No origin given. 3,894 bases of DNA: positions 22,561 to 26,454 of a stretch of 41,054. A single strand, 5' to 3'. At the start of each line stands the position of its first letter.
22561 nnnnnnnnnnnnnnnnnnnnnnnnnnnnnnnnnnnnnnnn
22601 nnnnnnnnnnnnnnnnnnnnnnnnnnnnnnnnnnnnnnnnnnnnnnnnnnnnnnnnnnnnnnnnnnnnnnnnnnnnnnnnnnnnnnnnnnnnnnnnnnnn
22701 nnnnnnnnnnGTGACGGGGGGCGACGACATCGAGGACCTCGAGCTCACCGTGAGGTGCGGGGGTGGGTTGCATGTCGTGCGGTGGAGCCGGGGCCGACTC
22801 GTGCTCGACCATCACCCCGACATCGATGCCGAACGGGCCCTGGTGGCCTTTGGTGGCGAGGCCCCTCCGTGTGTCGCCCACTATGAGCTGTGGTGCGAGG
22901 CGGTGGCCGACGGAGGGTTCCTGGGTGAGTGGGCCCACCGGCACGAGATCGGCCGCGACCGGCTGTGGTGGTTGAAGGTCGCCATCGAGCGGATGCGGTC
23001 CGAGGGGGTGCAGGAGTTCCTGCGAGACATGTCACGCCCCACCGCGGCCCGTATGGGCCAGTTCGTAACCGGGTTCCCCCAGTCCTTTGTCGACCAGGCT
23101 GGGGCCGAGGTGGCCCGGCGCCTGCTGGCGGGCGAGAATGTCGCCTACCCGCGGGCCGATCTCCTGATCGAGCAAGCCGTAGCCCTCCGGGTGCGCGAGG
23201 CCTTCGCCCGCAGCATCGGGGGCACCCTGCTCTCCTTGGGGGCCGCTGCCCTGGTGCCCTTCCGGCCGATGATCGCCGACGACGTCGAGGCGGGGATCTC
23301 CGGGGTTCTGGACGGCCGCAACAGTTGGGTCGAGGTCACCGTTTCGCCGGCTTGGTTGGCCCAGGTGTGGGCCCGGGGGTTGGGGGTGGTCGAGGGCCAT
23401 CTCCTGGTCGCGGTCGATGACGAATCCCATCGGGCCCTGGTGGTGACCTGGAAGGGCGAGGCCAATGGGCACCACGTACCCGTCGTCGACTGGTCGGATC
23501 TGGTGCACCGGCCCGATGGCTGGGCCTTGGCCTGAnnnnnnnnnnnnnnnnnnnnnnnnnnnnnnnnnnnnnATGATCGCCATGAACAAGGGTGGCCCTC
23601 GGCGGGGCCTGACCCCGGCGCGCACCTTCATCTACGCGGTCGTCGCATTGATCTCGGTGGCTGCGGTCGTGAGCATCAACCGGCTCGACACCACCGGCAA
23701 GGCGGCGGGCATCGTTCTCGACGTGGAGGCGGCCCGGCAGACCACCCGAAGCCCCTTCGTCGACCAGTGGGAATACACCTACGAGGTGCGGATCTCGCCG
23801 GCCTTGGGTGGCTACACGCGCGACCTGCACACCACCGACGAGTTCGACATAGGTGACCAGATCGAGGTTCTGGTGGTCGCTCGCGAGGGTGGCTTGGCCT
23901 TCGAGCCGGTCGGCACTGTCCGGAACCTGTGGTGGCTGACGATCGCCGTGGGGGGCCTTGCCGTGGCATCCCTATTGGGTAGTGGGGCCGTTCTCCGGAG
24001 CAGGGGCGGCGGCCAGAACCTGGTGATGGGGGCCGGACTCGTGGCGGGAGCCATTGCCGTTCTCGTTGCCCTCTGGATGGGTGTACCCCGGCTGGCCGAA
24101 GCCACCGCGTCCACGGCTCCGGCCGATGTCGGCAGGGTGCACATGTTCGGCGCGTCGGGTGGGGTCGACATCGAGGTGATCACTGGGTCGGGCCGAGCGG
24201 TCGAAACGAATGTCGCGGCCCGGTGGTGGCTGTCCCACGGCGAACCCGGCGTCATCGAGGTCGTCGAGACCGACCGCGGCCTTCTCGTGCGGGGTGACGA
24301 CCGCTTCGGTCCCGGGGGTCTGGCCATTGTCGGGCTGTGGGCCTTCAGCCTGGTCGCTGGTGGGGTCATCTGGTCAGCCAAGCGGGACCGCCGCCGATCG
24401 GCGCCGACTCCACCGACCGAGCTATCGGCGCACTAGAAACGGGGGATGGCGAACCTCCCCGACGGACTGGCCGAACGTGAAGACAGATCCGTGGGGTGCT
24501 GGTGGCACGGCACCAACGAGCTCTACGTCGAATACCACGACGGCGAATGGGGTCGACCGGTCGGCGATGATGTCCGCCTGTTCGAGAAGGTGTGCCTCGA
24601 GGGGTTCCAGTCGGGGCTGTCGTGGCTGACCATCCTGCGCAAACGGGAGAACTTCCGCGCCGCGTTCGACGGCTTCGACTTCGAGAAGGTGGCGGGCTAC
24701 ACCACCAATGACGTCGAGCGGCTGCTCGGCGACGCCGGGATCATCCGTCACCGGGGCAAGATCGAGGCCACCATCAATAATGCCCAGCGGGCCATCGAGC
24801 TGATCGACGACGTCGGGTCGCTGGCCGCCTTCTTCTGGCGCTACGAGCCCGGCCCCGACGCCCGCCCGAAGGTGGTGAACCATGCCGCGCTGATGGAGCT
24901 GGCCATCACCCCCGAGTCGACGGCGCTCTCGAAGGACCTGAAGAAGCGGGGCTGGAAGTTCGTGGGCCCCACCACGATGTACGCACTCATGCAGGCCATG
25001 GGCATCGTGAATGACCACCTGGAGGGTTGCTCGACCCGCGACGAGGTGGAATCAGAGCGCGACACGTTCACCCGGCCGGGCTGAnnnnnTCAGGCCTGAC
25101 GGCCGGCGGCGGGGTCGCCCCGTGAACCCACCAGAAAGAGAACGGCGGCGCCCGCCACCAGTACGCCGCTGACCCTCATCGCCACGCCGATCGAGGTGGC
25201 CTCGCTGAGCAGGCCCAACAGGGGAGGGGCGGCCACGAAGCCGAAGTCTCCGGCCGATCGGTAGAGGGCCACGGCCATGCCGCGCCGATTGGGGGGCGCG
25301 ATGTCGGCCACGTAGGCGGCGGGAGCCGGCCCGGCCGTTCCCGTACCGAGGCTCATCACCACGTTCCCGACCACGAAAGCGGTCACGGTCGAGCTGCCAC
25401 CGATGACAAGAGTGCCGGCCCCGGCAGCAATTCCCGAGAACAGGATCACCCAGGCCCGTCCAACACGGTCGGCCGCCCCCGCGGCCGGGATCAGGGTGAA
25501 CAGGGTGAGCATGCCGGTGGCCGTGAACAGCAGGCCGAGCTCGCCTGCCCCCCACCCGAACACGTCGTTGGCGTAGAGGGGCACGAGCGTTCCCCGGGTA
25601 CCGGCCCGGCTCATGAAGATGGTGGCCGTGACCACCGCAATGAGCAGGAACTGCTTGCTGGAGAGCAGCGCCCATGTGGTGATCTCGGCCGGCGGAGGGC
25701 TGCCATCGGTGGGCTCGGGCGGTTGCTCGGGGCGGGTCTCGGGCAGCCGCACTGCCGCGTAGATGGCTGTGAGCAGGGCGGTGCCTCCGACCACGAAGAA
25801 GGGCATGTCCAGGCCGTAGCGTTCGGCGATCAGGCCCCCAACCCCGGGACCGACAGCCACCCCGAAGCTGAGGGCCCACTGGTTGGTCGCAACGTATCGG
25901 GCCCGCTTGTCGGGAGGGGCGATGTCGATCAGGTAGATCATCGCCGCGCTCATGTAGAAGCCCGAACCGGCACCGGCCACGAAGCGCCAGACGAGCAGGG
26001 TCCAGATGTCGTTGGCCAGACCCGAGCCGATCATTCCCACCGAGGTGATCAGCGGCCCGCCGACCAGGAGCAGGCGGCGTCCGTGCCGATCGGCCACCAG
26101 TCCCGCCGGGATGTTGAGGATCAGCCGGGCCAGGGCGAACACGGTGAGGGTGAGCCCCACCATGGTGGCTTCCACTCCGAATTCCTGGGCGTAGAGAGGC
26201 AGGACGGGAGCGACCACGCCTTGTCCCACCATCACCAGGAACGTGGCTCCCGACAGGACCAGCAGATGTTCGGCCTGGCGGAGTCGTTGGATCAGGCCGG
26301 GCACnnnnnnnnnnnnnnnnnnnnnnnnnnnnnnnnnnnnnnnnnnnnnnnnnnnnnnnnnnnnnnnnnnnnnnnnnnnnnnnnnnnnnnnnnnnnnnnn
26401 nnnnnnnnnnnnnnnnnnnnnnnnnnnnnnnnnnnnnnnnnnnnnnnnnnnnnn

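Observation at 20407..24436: MoxR - VWA(DUF2201-like) - coupled unknown protein - multi-TM protein: four-gene cluster with start/stop overlaps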

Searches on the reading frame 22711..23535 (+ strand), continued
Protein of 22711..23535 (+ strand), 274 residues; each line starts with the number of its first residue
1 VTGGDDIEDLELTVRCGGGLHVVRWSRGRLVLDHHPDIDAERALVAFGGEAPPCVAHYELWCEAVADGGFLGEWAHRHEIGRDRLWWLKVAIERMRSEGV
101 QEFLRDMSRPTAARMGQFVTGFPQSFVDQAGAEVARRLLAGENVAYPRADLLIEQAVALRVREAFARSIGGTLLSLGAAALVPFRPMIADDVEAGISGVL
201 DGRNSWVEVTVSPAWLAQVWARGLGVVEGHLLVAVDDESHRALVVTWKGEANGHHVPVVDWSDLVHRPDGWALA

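Call 98: search_protein_families(library=pfam, proteins=[L011:5354-6667:-, L012:6873-8069:-, L014:7643-8707:+, L019:6881-7813:+, L021:6869-7534:-, L018:1009-3066:-, L019:2870-3529:-, L020:2760-3632:+, L021:1881-3524:-, L036:437-1342:-], max_evalue=0.00001)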
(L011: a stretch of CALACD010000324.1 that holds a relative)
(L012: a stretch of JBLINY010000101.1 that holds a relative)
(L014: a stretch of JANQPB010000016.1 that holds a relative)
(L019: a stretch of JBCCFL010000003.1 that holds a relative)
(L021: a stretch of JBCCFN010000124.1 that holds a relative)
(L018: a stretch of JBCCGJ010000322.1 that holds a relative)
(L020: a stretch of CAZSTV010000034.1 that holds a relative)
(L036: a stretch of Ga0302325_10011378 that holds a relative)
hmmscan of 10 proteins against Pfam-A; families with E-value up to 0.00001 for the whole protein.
L011:5354-6667:- (437 aa): 1 family
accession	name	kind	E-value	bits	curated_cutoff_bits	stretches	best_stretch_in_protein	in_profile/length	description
PF05721.19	PhyH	-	2.1e-17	64.6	22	1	48-244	1-211/213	Phytanoyl-CoA dioxygenase (PhyH)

L012:6873-8069:- (398 aa): 1 family
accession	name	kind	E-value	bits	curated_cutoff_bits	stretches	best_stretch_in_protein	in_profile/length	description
PF05721.19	PhyH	-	1.6e-17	65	22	1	10-208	1-212/213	Phytanoyl-CoA dioxygenase (PhyH)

L014:7643-8707:+ (354 aa): 4 families
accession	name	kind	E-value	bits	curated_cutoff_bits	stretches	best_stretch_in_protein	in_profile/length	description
PF13280.12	WYL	-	1.6e-17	63.7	21.8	1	146-215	2-70/70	WYL domain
PF08279.18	HTH_11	-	6.1e-16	58.5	25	1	18-65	7-53/55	HTH domain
PF08220.18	HTH_DeoR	-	5.1e-07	29.8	21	1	19-54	8-43/57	DeoR-like helix-turn-helix domain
PF19187.6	HTH_PafC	-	9.4e-07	29.1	32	1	12-57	5-50/115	PafC helix-turn-helix domain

L019:6881-7813:+ (310 aa): 2 families
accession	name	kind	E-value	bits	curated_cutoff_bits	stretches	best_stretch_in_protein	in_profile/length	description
PF00005.33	ABC_tran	-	2.4e-29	103.1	25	1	21-159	2-137/137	ABC transporter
PF13304.12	AAA_21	-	2.5e-11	44.7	27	1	129-188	236-298/304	AAA domain, putative AbiEii toxin, Type IV TA system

L021:6869-7534:- (221 aa): 6 families
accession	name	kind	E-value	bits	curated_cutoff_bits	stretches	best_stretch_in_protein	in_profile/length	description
PF08241.18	Methyltransf_11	-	1.1e-18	68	21.2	1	67-163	1-94/95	Methyltransferase domain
PF13649.12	Methyltransf_25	-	1.4e-14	54.9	27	1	66-160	1-97/97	Methyltransferase domain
PF08242.18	Methyltransf_12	-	4.3e-09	37.4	30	1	67-162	1-98/98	Methyltransferase domain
PF13489.12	Methyltransf_23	-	1.5e-07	31.7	27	1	56-170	14-122/164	Methyltransferase domain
PF01209.24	Ubie_methyltran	-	7.2e-07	29.2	20.1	1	54-164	39-151/233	ubiE/COQ5 methyltransferase family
PF13847.12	Methyltransf_31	-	1.3e-06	28.6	27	1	64-197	5-144/145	Methyltransferase domain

L018:1009-3066:- (685 aa): 1 family
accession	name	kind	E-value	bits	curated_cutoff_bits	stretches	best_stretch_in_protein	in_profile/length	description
PF07452.17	CHRD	-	9.5e-09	36.6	24.1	1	413-508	16-117/117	CHRD domain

L019:2870-3529:- (219 aa): 1 family
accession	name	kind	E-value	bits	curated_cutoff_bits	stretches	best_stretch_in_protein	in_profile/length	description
PF00857.26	Isochorismatase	-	1.1e-22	81.4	27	1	24-218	2-170/175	Isochorismatase domain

L020:2760-3632:+ (290 aa): 3 families
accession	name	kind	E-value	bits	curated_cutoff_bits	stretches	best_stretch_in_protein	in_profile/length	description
PF00106.31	adh_short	-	8.9e-55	185.6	26.6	1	3-193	2-192/195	short chain dehydrogenase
PF13561.12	adh_short_C2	-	1.1e-43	150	27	1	8-194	1-187/236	Enoyl-(Acyl carrier protein) reductase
PF08659.16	KR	-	1.6e-15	57.9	22.6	1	4-179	3-174/180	KR domain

L021:1881-3524:- (547 aa): 3 families
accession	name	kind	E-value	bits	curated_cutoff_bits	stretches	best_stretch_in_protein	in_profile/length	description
PF00069.31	Pkinase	-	3e-43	148.5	31.7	1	15-259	1-252/263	Protein kinase domain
PF07714.23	PK_Tyr_Ser-Thr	-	2.4e-28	99.6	23.1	1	18-258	4-248/258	Protein tyrosine and serine/threonine kinase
PF17667.7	Pkinase_fungal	-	2.8e-06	26.8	24.1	1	113-187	286-369/387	Fungal protein kinase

L036:437-1342:- (301 aa): 1 family
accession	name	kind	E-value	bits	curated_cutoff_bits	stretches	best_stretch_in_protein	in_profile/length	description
PF13354.11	Beta-lactamase2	-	1.1e-10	41.6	22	1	126-261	78-214/214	Beta-lactamase enzyme family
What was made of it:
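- The repair genes belong to different families, are mostly convergent, and are absent from many loci (call 98).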

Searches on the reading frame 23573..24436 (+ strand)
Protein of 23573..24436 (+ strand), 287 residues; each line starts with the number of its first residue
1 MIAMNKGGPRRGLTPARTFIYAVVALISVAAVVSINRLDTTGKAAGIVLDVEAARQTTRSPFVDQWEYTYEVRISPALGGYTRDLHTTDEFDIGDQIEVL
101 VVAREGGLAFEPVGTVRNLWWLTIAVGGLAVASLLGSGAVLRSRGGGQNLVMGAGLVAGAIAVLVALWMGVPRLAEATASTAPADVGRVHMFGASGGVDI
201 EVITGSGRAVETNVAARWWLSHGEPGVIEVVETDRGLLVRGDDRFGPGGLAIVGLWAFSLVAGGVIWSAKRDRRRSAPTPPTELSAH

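Call 8: search_protein_families(library=pfam, proteins=[window:23573-24436:+], max_evalue=1)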
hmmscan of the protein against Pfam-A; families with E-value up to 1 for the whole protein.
window:23573-24436:+ (287 aa): 1 family
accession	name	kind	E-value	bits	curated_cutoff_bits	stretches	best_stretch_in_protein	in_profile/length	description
PF09490.15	CbtA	-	0.1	12.9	30.7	1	117-186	143-211/239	Probable cobalt transporter subunit (CbtA)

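Call 9: search_protein_families(library=ncbifam, proteins=[window:23573-24436:+], max_evalue=1)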
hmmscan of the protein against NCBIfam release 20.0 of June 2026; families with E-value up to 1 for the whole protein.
window:23573-24436:+ (287 aa): 0 families

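Call 10: search_protein_families(library=padloc, proteins=[window:23573-24436:+], max_evalue=1)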
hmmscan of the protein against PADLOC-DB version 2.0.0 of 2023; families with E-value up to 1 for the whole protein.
window:23573-24436:+ (287 aa): 0 families

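Call 26: find_homologous_proteins(query=window:23573-24436:+, max_evalue=0.001)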
Query window:23573-24436:+ (287 aa): 4 proteins with E <= 0.001 among 8000 candidates.
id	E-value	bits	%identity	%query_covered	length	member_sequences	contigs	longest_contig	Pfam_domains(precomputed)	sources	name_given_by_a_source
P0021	2.3e-178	609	99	100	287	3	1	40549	-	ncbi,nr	ncbi:MAG: hypothetical protein GY698_05390 [Actinomycetia bacterium]|nr:hypothetical protein [Actino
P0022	1.6e-160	551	92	99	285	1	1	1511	-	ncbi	-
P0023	3.6e-112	392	68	94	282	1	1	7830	-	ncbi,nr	ncbi:MAG: hypothetical protein GY929_20750 [Actinomycetia bacterium]|nr:hypothetical protein [Actino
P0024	1.4e-108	380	66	98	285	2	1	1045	-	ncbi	-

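Call 81: predict_structure(alignment_id=A5)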
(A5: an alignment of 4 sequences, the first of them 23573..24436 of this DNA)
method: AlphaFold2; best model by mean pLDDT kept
length: 287 residues; sequences in the alignment: 4
mean_pLDDT: 36.9   pTM: 0.25
mean pLDDT of the five models: 36.9, 35.5, 34.9, 33.8, 33.4
residues with pLDDT >= 90: 0; 70-90: 0; 50-70: 30; < 50: 257
segments of 3 or more residues with pLDDT < 50: 1-122, 136-155, 169-255, 262-265, 267-287
pLDDT, mean of each block of 10 residues (from residue 1): 36 42 44 30 30 30 32 27 25 25 27 34 52 48 42 48 53 32 30 32 35 38 36 34 33 47 48 43 36
secondary structure, 60 per line:
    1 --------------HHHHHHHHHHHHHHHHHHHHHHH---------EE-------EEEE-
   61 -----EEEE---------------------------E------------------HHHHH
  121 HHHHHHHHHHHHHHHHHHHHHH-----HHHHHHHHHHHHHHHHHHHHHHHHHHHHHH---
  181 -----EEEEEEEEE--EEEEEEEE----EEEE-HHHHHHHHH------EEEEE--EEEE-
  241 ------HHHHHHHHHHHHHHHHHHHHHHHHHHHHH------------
elements in order: H15-37 E56-59 E66-69 H116-142 H148-177 E186-194 E197-204 E209-212 H214-222 E229-233 E236-239 H247-275
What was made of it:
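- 23573..24436 (+): g4, a membrane protein with four hydrophobic segments, 287 aa (or 284 aa from the ATG at 23582). It is an adjacent, probably co-transcribed neighbour specific to the window's close relatives, not part of the conserved system. AF2 model unusable, pLDDT 36.9 (call 81).
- Tried and rejected: The AF2 model had pLDDT 36.9, so no fold search was attempted (call 81).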

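Call 88: search_protein_families(library=phrogs, proteins=[window:23573-24436:+], max_evalue=0.01)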
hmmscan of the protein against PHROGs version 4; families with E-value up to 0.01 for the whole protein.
window:23573-24436:+ (287 aa): 0 families
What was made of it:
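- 23573..24436 (+): No family hit (calls 8-10, 88).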

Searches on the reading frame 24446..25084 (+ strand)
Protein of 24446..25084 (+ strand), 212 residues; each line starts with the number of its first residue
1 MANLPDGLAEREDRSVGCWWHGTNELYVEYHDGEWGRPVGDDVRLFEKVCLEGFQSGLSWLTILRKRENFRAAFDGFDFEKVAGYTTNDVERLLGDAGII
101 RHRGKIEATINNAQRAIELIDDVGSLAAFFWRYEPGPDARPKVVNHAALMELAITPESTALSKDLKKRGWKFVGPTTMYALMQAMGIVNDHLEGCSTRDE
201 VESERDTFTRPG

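Call 25: search_protein_families(library=pfam, proteins=[window:24446-25084:+], max_evalue=0.001)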
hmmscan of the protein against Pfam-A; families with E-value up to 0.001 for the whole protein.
window:24446-25084:+ (212 aa): 1 family
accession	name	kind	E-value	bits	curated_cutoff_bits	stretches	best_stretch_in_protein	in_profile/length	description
PF03352.18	Adenine_glyco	-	1.6e-71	240.3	25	1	20-196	1-175/177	Methyladenine glycosylase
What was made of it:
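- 24446..25084 (+): DNA-3-methyladenine glycosylase I (Tag). It starts 9 nt after the g4 stop and is probably the last gene of the local transcription unit. It is not part of the conserved system. Pfam Adenine_glyco E 1.6e-71 (call 25).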

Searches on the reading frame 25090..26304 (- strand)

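Call 85: search_protein_families(library=pfam, proteins=[window:25090-26304:-], max_evalue=0.00001)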
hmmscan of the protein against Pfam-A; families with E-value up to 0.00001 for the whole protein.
window:25090-26304:- (404 aa): 4 families
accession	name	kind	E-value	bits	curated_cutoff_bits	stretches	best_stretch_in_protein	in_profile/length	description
PF07690.21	MFS_1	-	9.5e-65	219.2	33.4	2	18-252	2-235/347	Major Facilitator Superfamily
PF00083.30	Sugar_tr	-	1.6e-20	73.8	22.3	2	47-190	46-194/452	Sugar (and other) transporter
PF12832.13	MFS_1_like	-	9.1e-13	48.4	25.2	1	11-167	211-369/373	MFS_1 like family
PF05977.19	MFS_3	-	8.5e-08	31.5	27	1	47-390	45-390/524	Transmembrane secretion effector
